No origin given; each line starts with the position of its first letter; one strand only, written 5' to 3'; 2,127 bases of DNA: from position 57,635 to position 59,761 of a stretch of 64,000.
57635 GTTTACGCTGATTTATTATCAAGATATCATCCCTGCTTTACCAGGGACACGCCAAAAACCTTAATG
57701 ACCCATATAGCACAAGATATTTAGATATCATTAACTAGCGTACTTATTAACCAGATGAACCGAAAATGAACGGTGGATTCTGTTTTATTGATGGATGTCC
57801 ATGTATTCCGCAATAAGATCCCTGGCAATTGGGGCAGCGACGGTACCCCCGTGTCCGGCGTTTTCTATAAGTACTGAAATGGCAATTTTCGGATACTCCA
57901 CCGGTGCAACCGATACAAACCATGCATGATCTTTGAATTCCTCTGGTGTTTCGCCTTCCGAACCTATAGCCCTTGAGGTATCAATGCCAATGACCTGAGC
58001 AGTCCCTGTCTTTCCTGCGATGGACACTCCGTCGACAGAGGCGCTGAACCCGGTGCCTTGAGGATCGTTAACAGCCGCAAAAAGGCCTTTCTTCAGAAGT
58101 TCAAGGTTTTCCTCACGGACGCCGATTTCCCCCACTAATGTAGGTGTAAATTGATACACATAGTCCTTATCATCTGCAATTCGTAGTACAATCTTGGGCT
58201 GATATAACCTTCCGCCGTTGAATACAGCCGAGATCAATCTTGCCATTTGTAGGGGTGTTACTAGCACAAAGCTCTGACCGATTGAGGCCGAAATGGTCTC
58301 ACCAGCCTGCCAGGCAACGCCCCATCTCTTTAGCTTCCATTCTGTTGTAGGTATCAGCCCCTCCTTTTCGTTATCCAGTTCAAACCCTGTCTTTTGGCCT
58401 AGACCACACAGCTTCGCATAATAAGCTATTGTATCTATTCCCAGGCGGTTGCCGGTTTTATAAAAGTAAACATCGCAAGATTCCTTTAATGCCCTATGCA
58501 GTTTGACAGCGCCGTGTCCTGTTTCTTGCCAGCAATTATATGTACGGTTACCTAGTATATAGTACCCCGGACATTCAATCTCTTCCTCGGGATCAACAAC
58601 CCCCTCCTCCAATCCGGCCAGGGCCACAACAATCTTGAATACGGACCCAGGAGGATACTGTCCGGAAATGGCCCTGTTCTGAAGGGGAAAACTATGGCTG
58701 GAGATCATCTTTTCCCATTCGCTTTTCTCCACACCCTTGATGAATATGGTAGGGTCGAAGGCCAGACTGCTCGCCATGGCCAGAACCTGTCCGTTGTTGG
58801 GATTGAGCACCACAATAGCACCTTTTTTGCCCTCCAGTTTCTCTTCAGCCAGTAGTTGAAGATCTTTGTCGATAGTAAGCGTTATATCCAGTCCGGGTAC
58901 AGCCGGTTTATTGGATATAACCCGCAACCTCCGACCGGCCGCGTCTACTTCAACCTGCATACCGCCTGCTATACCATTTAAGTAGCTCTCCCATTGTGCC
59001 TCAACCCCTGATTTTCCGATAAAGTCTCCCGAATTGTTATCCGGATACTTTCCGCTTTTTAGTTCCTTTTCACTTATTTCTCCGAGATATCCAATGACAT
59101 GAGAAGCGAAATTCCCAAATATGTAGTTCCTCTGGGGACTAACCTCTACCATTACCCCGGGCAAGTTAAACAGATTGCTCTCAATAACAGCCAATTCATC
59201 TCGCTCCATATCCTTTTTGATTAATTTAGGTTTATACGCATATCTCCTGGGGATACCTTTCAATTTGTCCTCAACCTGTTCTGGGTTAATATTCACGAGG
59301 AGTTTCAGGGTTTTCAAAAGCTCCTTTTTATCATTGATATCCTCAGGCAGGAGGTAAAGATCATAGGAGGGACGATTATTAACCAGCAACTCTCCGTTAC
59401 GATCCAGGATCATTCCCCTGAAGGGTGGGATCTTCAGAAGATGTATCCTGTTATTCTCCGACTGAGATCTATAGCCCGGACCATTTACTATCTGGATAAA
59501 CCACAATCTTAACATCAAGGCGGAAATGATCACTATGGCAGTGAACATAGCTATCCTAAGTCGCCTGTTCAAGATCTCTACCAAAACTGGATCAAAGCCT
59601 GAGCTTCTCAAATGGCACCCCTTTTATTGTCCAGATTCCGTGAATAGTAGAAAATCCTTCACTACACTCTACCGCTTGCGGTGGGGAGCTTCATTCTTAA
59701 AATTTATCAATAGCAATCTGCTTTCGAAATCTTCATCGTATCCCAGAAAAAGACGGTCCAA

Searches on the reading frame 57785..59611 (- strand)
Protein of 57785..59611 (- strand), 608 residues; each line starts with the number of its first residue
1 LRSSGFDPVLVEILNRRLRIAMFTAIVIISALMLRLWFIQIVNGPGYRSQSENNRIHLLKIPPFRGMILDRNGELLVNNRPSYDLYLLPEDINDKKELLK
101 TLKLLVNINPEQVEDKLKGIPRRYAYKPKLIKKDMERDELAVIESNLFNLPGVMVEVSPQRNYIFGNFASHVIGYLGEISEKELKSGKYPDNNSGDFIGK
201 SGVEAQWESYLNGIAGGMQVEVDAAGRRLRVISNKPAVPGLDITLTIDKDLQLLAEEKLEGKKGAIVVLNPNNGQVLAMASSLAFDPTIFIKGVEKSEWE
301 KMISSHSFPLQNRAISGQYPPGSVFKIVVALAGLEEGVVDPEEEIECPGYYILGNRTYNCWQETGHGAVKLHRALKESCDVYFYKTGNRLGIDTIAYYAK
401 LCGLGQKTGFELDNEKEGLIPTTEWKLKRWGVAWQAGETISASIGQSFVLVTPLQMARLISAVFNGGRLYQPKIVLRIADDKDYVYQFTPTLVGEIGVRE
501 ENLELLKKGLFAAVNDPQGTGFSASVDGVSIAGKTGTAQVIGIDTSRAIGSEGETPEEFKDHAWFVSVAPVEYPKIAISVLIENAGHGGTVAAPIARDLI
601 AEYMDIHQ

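Call 81: search_protein_families(library=pfam, proteins=[window:57785-59611:-], max_evalue=0.00001)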
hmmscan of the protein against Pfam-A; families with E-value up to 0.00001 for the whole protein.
window:57785-59611:- (608 aa): 2 families
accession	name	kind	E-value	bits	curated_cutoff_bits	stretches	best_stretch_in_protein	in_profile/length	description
PF00905.27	Transpeptidase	-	1.1e-74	251.8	22.1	1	264-600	1-298/299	Penicillin binding protein transpeptidase domain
PF03717.20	PBP_dimer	-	6.8e-49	167.2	24.4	1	61-231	2-178/180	Penicillin-binding Protein dimerisation domain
